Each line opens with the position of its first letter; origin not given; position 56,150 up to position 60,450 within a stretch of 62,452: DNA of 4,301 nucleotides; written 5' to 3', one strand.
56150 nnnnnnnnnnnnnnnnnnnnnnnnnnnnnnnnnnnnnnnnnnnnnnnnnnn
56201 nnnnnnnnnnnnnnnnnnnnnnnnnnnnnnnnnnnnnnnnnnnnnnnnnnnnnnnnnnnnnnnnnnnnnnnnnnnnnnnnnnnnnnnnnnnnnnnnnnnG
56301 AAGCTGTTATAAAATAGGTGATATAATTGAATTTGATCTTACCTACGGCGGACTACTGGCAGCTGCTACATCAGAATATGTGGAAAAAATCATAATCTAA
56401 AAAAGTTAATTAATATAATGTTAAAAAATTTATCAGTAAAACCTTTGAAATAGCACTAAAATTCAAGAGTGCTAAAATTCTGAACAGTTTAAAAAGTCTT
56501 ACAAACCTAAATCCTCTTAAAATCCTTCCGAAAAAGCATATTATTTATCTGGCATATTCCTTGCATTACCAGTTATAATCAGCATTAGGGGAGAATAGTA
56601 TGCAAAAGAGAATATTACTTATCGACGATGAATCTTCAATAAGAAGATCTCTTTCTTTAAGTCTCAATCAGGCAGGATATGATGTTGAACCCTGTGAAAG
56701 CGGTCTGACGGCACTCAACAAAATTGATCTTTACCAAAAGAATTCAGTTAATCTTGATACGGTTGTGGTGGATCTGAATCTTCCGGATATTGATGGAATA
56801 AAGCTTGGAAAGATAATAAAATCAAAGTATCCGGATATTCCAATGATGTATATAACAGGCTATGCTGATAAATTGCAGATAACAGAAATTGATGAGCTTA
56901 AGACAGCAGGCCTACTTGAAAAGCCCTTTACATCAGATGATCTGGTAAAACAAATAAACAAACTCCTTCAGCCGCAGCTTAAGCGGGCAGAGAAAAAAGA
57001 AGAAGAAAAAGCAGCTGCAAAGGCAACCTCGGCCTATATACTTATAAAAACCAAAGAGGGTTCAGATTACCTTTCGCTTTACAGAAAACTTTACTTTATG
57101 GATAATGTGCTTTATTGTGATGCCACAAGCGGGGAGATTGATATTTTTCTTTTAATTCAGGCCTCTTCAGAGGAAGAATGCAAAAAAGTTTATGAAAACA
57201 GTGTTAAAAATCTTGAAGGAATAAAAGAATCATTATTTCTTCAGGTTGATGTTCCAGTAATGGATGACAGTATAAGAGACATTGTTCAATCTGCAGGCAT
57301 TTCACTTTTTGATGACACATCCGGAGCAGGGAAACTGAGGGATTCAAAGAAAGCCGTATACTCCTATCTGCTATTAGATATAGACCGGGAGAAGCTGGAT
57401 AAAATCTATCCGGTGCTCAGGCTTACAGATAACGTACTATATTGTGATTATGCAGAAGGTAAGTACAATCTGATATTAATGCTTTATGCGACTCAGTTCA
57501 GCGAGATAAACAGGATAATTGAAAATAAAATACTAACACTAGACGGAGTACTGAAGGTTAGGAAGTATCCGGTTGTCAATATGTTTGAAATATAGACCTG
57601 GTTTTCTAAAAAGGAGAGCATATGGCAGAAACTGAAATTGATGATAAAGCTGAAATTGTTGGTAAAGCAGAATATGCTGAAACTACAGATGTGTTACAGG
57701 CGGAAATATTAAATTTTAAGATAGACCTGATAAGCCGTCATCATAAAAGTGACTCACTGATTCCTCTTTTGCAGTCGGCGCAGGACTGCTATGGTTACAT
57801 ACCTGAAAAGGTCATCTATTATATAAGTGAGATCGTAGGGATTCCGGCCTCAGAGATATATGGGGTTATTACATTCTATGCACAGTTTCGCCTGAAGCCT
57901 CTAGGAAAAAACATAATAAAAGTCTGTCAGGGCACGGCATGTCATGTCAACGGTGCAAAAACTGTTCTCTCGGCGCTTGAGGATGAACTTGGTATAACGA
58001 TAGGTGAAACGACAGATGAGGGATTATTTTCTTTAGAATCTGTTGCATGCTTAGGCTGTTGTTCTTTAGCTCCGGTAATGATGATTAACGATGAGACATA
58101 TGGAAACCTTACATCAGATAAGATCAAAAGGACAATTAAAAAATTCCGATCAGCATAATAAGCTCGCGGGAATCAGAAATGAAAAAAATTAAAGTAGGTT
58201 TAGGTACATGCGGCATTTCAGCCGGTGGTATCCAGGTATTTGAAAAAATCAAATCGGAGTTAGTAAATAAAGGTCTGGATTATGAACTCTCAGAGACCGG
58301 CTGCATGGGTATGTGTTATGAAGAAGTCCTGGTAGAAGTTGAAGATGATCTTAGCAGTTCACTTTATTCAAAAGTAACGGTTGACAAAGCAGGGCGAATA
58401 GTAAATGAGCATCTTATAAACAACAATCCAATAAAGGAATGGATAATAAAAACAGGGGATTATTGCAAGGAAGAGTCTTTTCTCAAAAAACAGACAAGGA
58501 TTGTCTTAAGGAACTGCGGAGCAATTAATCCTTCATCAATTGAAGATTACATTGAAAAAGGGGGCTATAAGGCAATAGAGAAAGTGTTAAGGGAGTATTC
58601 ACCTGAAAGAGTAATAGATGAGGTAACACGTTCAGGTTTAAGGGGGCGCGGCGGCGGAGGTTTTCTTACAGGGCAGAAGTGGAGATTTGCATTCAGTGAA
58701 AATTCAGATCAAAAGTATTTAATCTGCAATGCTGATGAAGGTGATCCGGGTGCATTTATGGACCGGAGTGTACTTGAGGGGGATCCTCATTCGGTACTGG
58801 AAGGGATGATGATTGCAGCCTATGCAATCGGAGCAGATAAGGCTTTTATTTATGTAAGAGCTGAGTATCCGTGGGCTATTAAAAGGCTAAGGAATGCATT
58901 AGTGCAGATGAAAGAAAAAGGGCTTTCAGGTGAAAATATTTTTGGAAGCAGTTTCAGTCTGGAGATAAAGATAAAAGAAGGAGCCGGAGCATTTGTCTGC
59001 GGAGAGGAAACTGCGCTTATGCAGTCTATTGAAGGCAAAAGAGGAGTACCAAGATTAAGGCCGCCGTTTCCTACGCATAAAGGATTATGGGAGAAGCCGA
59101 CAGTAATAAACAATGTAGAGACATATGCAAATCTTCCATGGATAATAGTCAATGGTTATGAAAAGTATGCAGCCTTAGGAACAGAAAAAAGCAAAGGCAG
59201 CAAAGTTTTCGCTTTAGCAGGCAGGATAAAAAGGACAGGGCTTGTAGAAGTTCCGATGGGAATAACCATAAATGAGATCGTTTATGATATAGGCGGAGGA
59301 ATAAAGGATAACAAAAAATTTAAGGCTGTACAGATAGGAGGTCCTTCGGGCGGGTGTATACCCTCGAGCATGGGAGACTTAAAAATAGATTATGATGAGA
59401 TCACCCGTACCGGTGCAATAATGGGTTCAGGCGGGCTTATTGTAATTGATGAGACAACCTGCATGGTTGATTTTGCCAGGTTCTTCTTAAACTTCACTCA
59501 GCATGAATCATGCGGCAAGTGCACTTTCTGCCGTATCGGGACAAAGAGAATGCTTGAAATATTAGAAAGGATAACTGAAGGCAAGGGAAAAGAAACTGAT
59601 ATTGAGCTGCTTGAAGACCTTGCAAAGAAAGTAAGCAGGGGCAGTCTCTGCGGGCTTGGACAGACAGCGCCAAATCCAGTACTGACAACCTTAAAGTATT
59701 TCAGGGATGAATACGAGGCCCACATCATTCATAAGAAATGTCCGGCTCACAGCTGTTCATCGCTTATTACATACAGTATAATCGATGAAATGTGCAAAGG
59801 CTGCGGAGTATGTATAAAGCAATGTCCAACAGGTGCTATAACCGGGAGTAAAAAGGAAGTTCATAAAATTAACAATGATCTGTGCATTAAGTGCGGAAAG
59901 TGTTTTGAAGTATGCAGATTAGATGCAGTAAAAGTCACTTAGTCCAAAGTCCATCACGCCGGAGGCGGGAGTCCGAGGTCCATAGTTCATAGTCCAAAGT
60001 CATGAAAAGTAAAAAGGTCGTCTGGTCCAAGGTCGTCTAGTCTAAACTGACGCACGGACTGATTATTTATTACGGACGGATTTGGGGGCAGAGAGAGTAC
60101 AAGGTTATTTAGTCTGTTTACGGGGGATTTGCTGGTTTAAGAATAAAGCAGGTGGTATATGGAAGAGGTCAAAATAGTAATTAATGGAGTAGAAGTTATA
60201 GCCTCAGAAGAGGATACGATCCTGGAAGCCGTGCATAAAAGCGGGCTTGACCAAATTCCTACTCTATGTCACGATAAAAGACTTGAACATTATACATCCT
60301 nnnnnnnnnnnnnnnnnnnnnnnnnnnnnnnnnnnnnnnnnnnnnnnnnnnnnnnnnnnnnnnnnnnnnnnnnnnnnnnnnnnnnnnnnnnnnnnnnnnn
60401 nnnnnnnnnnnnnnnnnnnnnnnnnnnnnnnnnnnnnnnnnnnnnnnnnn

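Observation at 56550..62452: Sigma-54-headed operon with a REC-RAM regulator, NuoE-like and NuoF-like subunits and a 2Fe2S/GltD/molybdopterin triple fusion: candidate undescribed NADH- plus NADPH-linked bifurcating-type oxidoreductase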

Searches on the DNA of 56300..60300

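Call 20: search_rna_families(source=window, start=56300, end=60300, threshold=evalue, max_evalue=1)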
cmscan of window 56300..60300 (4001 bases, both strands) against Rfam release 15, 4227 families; matches with E-value up to 1: 0.
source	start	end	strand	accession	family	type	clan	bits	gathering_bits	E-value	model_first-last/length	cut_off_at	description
